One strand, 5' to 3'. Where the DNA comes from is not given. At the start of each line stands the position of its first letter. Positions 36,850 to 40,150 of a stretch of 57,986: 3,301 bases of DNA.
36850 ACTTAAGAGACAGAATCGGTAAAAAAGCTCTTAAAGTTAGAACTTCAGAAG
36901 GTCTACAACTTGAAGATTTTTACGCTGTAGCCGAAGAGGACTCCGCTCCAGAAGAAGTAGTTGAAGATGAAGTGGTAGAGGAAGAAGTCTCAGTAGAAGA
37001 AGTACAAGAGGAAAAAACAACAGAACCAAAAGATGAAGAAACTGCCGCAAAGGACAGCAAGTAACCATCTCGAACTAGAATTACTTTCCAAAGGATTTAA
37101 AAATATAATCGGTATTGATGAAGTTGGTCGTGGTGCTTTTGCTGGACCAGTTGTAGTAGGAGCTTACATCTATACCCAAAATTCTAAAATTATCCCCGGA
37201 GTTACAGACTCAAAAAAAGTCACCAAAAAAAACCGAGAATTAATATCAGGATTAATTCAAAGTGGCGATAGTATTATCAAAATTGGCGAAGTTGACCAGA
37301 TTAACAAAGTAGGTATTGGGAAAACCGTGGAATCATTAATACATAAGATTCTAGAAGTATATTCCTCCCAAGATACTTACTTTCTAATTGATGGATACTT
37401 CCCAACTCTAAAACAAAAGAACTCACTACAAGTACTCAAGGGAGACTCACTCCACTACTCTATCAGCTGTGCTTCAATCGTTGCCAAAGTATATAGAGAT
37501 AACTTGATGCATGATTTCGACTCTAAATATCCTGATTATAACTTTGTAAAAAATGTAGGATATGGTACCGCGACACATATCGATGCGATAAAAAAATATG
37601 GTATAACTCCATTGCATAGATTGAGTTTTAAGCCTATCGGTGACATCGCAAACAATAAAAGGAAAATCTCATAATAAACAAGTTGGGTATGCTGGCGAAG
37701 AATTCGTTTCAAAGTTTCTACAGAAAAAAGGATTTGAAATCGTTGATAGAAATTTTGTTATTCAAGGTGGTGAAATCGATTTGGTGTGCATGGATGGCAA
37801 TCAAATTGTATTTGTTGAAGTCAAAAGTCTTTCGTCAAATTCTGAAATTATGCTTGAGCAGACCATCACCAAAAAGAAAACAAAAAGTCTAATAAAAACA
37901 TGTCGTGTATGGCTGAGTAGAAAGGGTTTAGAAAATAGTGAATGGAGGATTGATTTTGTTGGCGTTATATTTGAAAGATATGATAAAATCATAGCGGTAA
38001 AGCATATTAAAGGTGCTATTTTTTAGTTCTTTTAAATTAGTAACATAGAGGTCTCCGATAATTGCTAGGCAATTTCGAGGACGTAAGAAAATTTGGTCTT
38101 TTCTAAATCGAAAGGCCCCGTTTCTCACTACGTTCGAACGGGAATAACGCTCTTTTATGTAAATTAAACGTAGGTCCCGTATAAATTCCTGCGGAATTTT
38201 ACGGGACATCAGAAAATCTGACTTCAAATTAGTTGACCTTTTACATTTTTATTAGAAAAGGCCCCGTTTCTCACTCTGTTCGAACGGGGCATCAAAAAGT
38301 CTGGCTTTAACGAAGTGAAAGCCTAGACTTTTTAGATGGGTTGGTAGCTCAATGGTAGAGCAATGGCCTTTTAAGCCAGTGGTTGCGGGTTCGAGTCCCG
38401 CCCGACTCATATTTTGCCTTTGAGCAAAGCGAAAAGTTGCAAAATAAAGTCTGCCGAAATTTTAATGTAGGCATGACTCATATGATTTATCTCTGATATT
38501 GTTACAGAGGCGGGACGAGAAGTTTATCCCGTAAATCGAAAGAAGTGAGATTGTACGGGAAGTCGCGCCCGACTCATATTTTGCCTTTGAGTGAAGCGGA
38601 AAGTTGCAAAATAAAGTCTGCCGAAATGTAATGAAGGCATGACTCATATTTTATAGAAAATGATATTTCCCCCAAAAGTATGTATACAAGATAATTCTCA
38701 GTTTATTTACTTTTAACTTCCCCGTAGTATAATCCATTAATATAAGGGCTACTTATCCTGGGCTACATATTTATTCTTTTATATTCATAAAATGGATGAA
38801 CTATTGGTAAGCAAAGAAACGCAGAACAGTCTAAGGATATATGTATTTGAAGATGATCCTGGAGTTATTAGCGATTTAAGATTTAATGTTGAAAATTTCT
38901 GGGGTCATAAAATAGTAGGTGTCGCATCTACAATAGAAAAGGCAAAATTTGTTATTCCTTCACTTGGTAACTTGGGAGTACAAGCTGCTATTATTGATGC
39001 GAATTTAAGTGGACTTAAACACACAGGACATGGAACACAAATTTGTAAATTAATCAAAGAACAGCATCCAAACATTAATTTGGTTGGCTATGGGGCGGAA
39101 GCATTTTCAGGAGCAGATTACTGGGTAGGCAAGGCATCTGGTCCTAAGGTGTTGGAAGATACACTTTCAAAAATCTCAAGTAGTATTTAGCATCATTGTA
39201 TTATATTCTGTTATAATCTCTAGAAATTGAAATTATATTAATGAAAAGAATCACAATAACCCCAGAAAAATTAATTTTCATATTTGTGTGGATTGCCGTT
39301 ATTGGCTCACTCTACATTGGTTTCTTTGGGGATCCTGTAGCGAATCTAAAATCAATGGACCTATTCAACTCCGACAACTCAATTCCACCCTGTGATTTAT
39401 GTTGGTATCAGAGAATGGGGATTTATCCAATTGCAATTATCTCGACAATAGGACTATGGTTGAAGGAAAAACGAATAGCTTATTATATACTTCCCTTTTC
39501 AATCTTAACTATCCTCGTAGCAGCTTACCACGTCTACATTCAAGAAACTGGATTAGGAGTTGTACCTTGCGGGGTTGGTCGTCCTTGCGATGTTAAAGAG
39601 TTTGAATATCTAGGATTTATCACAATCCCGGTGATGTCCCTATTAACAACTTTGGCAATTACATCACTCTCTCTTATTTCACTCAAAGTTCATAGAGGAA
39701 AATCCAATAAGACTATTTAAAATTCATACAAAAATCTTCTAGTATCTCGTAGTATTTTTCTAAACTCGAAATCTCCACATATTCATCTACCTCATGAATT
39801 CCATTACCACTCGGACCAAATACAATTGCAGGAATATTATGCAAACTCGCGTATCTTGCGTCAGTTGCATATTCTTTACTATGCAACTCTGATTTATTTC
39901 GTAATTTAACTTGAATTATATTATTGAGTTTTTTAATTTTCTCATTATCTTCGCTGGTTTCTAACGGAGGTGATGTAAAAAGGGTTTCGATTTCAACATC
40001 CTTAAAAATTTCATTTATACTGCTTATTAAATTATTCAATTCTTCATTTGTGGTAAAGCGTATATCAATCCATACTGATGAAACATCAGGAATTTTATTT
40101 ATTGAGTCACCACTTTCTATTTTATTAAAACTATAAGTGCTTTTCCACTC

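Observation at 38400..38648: tRNA-Lys 3' end duplicated with its trailer; gactcata repeated four times around hairpin cassettes and a T-arm-expanded tRNA remnant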

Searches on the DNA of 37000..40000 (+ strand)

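Call 10: search_dna_similar(query=window:37000-40000:+, collection=phages, mode=distant)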
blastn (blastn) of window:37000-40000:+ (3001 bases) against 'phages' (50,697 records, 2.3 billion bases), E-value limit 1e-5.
Records with a match: 116; places in all: 117; records where one place covers at least 80% of the query: 0.
Best place of each record, by identity: 80-90% 115; 60-80% 1.
By first word of the organism name: Klebsiella 62; Escherichia 27; Aeromonas 5; Salmonella 5; Staphylococcus 3; Stenotrophomonas 2; Rhodococcus 2; Prochlorococcus 2; phage 2; Xanthomonas 1; and 5 more.
By host as written in the record: Klebsiella pneumoniae 18; Escherichia coli 11; - 9; Klebsiella pneumoniae K42 8; Klebsiella pneumoniae K47 6; Raoultella planticola K57 (synonym: Klebsiella planticola) 5; Klebsiella pneumoniae K21 4; Aeromonas hydrophila 3; and 36 more.
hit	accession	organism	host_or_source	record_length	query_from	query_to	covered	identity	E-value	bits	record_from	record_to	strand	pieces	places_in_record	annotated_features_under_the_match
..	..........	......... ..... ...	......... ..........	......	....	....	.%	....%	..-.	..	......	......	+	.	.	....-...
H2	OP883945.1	Stenotrophomonas phage CM1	Stenotrophomonas maltophilia SRM01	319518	1339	1410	2%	84.9%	1e-11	80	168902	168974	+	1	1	record has no annotation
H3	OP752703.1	Stenotrophomonas phage RAS14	Stenotrophomonas maltophilia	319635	1339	1410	2%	84.9%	1e-11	80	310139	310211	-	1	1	tRNA-Lys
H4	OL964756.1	Aeromonas phage pAEv1810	Aeromonas sp.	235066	1339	1407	2%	83.1%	2e-9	73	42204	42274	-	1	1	none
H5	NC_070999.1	Aeromonas phage pAEv1810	Aeromonas sp.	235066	1339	1407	2%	83.1%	2e-9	73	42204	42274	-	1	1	none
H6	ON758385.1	Xanthomonas phage BUDD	Xanthomonas sp.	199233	1339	1410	2%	79.5%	3e-6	62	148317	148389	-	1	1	none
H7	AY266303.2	Aeromonas phage Aeh1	Aeromonas hydrophila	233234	1337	1401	2%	82.1%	3e-7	65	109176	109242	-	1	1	tRNA-Lys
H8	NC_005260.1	Aeromonas phage Aeh1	Aeromonas hydrophila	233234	1337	1401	2%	82.1%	3e-7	65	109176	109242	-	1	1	tRNA-Lys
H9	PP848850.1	Klebsiella phage vB_Kpn2-P1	Klebsiella pneumoniae Kpn2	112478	1337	1401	2%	81.8%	1e-6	63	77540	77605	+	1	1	hypothetical protein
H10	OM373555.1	Staphylococcus phage vB_SpsX-DS7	Staphylococcus pseudintermedius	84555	1343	1404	2%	84.4%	3e-7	64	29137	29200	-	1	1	record has no annotation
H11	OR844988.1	Staphylococcus phage SA 1306 Kay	Staphylococcus aureus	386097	1343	1404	2%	84.4%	3e-7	64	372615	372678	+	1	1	record has no annotation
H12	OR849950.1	Staphylococcus phage SA 1298 Kay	Staphylococcus aureus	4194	1343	1404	2%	84.4%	3e-7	64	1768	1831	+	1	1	record has no annotation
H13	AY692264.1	Escherichia phage T5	-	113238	1339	1399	2%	82.8%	3e-6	61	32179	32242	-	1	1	tRNAK: tRNA-Lys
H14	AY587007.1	Escherichia phage T5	-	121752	1339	1399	2%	82.8%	3e-6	61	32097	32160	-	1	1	none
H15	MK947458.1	Salmonella phage vB_SenS_SB10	Salmonella enterica subsp. enterica ...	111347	1339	1399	2%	82.8%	3e-6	61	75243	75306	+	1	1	tRNA-Lys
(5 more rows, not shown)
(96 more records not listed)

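Call 71: search_rna_families(source=window, start=37950, end=38850, threshold=evalue, max_evalue=10)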
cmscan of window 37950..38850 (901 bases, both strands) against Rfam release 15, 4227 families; matches with E-value up to 10: 7.
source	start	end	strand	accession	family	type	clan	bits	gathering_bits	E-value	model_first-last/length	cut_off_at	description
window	38338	38409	+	RF00005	tRNA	Gene; tRNA;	CL00001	71.4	29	1.8e-15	1-71/71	no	tRNA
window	38644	38670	-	RF01105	SBWMV2_UPD-PKl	Cis-reg;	-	27.9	39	0.085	1-27/27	no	Pseudoknot of upstream pseudoknot domain (UPD) of the 3'UTR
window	38363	38460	+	RF02553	YrlA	Gene; sRNA;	-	18.4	69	0.59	1-114/114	no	Y RNA-like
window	38172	38209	+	RF04144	MIR9783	Gene; miRNA;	-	17.2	100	2.8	1-95/95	no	MIR9783 microRNA precursor family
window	38171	38210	+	RF03442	mir-4003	Gene; miRNA;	-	16.8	70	4.9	1-58/58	no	mir-4003 microRNA precursor family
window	38562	38625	-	RF01913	mir-2778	Gene; miRNA;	-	16.2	86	6.1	1-77/77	no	mir-2778 microRNA precursor family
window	38102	38302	+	RF01450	S_pombe_snR96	Gene; snRNA; snoRNA; HACA-box;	-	13.1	100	5.1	1-211/211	no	small nucleolar RNA snR96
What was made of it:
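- There are no expression data and no Rfam match (call 71).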

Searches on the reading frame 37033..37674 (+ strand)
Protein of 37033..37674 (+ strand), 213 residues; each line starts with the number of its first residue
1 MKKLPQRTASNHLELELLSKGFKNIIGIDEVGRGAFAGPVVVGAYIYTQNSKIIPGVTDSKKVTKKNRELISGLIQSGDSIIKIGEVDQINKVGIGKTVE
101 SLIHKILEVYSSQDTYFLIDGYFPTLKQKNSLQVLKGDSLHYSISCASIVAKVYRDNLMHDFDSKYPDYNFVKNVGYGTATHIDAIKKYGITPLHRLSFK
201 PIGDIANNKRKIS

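Call 9: search_protein_families(library=pfam, proteins=[window:37033-37674:+], max_evalue=0.01)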
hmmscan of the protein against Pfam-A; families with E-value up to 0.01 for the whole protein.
window:37033-37674:+ (213 aa): 1 family
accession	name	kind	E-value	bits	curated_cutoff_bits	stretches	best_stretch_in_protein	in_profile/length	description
PF01351.25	RNase_HII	-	3e-32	112.6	25.8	1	26-201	1-198/199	Ribonuclease HII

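Call 16: find_related_loci(query=window:37033-37674:+, collection=genome_contigs, flank=4000)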
Query window:37033-37674:+ (213 aa) in genome_contigs; peptide patterns used: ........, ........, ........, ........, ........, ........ (x = any residue, [..] = any of these).
236 stretches matched a pattern; 84 encode a relative of the query (tblastn E <= 1e-3); the best 80 are kept; 80 distinct loci.
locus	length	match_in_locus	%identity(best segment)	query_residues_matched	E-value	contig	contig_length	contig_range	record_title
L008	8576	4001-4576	45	11-202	3e-43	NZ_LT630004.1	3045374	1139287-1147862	Bacillus mediterraneensis strain Marseille-P2366, whole genome shotgun sequence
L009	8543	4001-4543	45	25-199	2e-41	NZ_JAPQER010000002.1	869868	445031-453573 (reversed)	Clostridium aestuarii strain HY-45-18 spades_K_17_127_2, whole genome shotgun sequence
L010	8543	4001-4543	44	25-199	6e-41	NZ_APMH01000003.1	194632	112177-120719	Clostridium tyrobutyricum DSM 2637 = ATCC 25755 = JCM 11008 strain ATCC 25755 contig3, whole genome shotgun sequence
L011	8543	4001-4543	44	25-199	1e-40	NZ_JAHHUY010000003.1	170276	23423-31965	Clostridium tyrobutyricum strain FAM25158=Cl_52 NODE_3_length_170276_cov_134.580330, whole genome shotgun sequence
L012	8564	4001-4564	43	13-199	3e-40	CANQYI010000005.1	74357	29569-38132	MAG: uncultured Clostridia bacterium isolate Lapin-016__bin1 genome assembly, contig: Lapin-016__NODE_306_length_74357_c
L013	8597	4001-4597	43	25-213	2e-40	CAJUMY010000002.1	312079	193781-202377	MAG TPA_asm: uncultured Christensenellaceae bacterium isolate MGBC161649 genome assembly, contig: MGBC161649.2, whole ge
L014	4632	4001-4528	44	25-199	6e-40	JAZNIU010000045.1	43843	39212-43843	MAG: Clostridia bacterium isolate T1900044683_TS20190149.MAGScoT_cleanbin_000012 SGB_1704_k141_454787, whole genome shot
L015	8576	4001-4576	41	12-199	5e-40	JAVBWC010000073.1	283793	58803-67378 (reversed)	MAG: Clostridiaceae bacterium isolate ZNE14_Bin52 all_Scaff016266, whole genome shotgun sequence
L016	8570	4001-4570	45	12-199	8e-40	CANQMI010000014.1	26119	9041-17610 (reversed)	MAG: uncultured Clostridia bacterium isolate Lapin-015__bin10 genome assembly, contig: Lapin-015__NODE_1621_length_26119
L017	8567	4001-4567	45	12-199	1e-39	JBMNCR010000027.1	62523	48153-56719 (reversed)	MAG: Eubacteriaceae bacterium isolate Bins.065 NODE_1051, whole genome shotgun sequence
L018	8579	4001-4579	42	13-199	2e-39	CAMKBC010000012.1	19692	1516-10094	MAG: uncultured Clostridia bacterium isolate SRR12081293_bin.38_metaWRAP_v1.3_MAG genome assembly, contig: ERZ12289773.3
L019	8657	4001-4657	38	1-199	5e-39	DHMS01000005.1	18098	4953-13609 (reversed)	MAG TPA_asm: Christensenella sp. UBA4636 UBA4636_contig_7018, whole genome shotgun sequence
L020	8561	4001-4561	43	14-199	4e-38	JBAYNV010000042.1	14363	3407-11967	MAG: Clostridia bacterium isolate SO_2016_LW1_8 scaffold04525_LW64-88_2016, whole genome shotgun sequence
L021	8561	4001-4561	42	14-199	1e-37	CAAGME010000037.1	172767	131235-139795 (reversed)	MAG TPA_asm: Clostridia bacterium, isolate HGM11422, WGS project CAAGME010000000 data, contig: SRS476518_87_k119_134883,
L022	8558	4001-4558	43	18-199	5e-37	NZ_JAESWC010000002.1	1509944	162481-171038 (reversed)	Clostridium rhizosphaerae strain YIM B02515 GCM70020049_2, whole genome shotgun sequence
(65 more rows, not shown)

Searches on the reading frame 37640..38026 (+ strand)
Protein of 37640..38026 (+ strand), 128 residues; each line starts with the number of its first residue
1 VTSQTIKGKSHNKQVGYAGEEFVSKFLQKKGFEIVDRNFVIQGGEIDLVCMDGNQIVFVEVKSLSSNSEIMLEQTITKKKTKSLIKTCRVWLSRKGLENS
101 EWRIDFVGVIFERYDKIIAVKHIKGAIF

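Call 9: search_protein_families(library=pfam, proteins=[window:37640-38026:+], max_evalue=0.01)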
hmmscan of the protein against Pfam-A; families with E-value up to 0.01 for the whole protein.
window:37640-38026:+ (128 aa): 4 families
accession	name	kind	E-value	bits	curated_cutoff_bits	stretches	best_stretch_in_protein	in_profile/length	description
PF02021.23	UPF0102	-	1.3e-19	70.7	23.6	1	19-109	1-80/80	Uncharacterised protein family UPF0102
PF08378.17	NERD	-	4.4e-08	34.1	22.1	1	16-78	2-71/111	Nuclease-related domain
PF01939.22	NucS_C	-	0.00023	21.6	24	1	27-64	15-53/124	Endonuclease NucS C-terminal domain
PF23653.1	DUF7149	-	0.0029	17.6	27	1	20-80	45-110/239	Domain of unknown function (DUF7149)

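Call 30: find_homologous_proteins(query=window:37640-38026:+)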
Query window:37640-38026:+ (128 aa): 18 proteins with E <= 0.001 among 21 candidates.
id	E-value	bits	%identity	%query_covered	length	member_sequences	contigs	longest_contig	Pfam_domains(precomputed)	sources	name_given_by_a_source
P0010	2.4e-70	252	91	100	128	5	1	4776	PF02021.24,PF08378.18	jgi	-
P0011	7.7e-69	247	90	100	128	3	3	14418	PF02021.24,PF08378.18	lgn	-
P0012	7.0e-68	244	87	100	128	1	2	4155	PF02021.24,PF08378.18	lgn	-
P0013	7.8e-67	241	87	99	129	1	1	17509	PF02021.24,PF01939.22,PF08378.18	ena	-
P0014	6.6e-66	238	85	99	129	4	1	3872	PF02021.24,PF08378.18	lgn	-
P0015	1.2e-64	234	83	100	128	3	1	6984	PF02021.24,PF08378.18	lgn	-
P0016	1.3e-64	233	84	99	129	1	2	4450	PF02021.24,PF08378.18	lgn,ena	-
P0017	1.8e-64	233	83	100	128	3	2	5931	PF02021.24,PF08378.18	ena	-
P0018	1.8e-64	233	84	98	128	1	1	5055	PF02021.24,PF08378.18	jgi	jgi:putative endonuclease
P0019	2.2e-63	229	83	98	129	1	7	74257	PF02021.24,PF08378.18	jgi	jgi:putative endonuclease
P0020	3.0e-59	216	77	100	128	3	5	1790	PF02021.24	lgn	-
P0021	2.1e-58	213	78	100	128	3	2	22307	PF02021.24,PF08378.18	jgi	jgi:putative endonuclease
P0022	2.1e-43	165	77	77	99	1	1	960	PF02021.24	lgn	-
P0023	6.4e-16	76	39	77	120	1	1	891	PF02021.24,PF08378.18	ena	-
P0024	6.9e-7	47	44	55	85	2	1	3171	PF02021.24,PF08378.18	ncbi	ncbi:MAG: YraN family protein, partial [Minisyncoccales bacterium]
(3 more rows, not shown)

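Call 31: find_encoding_contigs(protein=P0013, flank=2500, max_places=2)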
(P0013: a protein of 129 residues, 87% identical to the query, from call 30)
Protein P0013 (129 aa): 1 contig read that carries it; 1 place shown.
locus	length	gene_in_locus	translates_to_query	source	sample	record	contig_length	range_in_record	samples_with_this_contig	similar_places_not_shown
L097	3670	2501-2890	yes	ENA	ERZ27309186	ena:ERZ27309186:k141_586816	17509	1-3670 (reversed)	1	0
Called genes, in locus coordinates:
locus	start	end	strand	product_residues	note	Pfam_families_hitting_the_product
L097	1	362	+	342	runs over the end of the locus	PF00574:CLP_protease (faint), PF25145:NfeD1b_N (weak), PF01343:Peptidase_S49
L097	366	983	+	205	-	PF27462:RecX_N (weak), PF21982:RecX_HTH1 (faint), PF02631:RecX_HTH2 (weak), PF21981:RecX_HTH3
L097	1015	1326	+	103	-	PF13560:HTH_31 (weak), PF12844:HTH_19, PF01381:HTH_3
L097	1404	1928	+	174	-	PF01245:Ribosomal_L19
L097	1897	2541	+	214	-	PF01351:RNase_HII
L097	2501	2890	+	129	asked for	PF08378:NERD, PF02021:UPF0102, PF01939:NucS_C (faint)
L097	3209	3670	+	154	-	?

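Call 32: find_encoding_contigs(protein=P0019, flank=2500, max_places=3)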
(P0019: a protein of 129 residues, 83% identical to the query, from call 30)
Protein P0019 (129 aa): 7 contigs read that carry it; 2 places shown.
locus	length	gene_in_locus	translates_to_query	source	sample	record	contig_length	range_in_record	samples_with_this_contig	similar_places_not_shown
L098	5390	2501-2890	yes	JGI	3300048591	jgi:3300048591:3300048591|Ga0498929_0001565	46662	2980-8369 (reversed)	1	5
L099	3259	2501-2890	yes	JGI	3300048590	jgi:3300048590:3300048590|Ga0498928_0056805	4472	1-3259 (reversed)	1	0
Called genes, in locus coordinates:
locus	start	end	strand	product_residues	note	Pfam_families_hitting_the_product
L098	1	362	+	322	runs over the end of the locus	PF25145:NfeD1b_N (weak), PF01343:Peptidase_S49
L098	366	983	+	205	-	PF27462:RecX_N (weak), PF21982:RecX_HTH1 (faint), PF02631:RecX_HTH2 (weak), PF21981:RecX_HTH3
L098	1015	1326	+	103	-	PF13560:HTH_31 (faint), PF12844:HTH_19 (weak), PF01381:HTH_3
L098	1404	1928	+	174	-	PF01245:Ribosomal_L19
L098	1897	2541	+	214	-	PF01351:RNase_HII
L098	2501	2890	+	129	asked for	PF08378:NERD (weak), PF02021:UPF0102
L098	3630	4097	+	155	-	PF02600:DsbB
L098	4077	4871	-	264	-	PF19420:DDAH_eukar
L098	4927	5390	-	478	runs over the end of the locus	PF02934:GatB_N, PF02637:GatB_Yqey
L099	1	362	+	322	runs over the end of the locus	PF25145:NfeD1b_N (weak), PF01343:Peptidase_S49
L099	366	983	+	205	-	PF27462:RecX_N (weak), PF21982:RecX_HTH1 (faint), PF02631:RecX_HTH2 (weak), PF21981:RecX_HTH3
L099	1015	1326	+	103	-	PF13560:HTH_31 (faint), PF12844:HTH_19 (weak), PF01381:HTH_3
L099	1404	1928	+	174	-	PF01245:Ribosomal_L19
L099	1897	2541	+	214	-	PF01351:RNase_HII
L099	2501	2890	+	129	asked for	PF08378:NERD (weak), PF02021:UPF0102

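Call 33: find_encoding_contigs(protein=P0021, flank=2500, max_places=2)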
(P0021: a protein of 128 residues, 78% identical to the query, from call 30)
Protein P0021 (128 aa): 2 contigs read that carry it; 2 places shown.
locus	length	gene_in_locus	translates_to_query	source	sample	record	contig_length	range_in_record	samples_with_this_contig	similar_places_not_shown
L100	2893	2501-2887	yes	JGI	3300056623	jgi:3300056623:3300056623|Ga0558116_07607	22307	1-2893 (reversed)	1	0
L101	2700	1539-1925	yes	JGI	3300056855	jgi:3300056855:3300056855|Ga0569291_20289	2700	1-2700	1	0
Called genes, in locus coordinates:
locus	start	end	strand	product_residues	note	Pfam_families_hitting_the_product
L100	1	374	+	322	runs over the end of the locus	PF25145:NfeD1b_N (weak), PF01343:Peptidase_S49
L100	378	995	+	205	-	PF27462:RecX_N (weak), PF21982:RecX_HTH1 (faint), PF02631:RecX_HTH2, PF21981:RecX_HTH3 (weak)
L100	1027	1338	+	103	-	PF13560:HTH_31 (faint), PF12844:HTH_19, PF01381:HTH_3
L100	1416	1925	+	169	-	PF01245:Ribosomal_L19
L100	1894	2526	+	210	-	PF01351:RNase_HII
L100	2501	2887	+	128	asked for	PF08378:NERD (weak), PF02021:UPF0102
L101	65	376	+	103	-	PF13560:HTH_31 (faint), PF12844:HTH_19, PF01381:HTH_3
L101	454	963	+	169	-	PF01245:Ribosomal_L19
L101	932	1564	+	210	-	PF01351:RNase_HII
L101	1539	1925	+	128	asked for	PF08378:NERD (weak), PF02021:UPF0102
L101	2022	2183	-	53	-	-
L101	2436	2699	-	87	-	?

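Call 61: find_encoding_contigs(protein=P0010, flank=2500, max_places=2)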
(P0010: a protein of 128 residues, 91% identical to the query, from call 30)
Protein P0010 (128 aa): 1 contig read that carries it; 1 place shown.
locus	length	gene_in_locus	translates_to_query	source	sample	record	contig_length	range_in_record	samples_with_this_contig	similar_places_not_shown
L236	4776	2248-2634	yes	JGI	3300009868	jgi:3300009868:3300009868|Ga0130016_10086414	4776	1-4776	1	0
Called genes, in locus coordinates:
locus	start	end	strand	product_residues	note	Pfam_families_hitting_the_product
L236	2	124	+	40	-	?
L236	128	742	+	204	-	PF27462:RecX_N (weak), PF21982:RecX_HTH1 (weak), PF02631:RecX_HTH2 (weak), PF21981:RecX_HTH3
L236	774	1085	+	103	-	PF13560:HTH_31 (weak), PF12844:HTH_19, PF01381:HTH_3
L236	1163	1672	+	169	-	PF01245:Ribosomal_L19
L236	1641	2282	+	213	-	PF01351:RNase_HII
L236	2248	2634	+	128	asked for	PF08378:NERD, PF02021:UPF0102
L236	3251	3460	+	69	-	-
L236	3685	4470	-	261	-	PF19420:DDAH_eukar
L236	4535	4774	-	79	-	?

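Call 62: find_encoding_contigs(protein=P0015, flank=2500, max_places=2)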
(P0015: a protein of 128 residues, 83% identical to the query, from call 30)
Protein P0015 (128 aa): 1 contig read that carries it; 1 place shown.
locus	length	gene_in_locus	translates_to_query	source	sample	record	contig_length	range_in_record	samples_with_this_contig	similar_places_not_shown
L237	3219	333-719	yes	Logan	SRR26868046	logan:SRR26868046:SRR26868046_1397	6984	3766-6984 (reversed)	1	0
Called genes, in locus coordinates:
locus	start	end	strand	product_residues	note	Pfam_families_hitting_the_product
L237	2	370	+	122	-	?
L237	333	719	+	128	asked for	PF08378:NERD (weak), PF02021:UPF0102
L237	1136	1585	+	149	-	PF02600:DsbB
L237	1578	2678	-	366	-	PF01546:Peptidase_M20, PF07687:M20_dimer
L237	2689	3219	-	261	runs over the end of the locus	-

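Call 63: find_encoding_contigs(protein=P0017, flank=2500, max_places=2)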
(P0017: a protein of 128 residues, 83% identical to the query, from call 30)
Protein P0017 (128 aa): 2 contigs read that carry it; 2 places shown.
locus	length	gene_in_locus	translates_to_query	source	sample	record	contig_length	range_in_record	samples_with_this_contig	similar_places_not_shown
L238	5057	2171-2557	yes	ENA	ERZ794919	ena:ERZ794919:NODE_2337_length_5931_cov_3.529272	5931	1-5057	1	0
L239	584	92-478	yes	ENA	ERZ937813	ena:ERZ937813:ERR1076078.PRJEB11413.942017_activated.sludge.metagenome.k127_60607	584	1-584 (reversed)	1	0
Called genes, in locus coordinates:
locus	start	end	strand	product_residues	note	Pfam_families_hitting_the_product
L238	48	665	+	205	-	PF27462:RecX_N (weak), PF21982:RecX_HTH1 (weak), PF02631:RecX_HTH2, PF21981:RecX_HTH3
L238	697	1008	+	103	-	PF12844:HTH_19, PF01381:HTH_3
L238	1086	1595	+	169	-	PF01245:Ribosomal_L19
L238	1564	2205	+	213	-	PF01351:RNase_HII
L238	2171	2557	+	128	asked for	PF08378:NERD, PF02021:UPF0102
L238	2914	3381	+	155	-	PF02600:DsbB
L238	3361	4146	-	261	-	-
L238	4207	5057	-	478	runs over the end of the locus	PF02934:GatB_N, PF02637:GatB_Yqey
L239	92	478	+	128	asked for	PF08378:NERD, PF02021:UPF0102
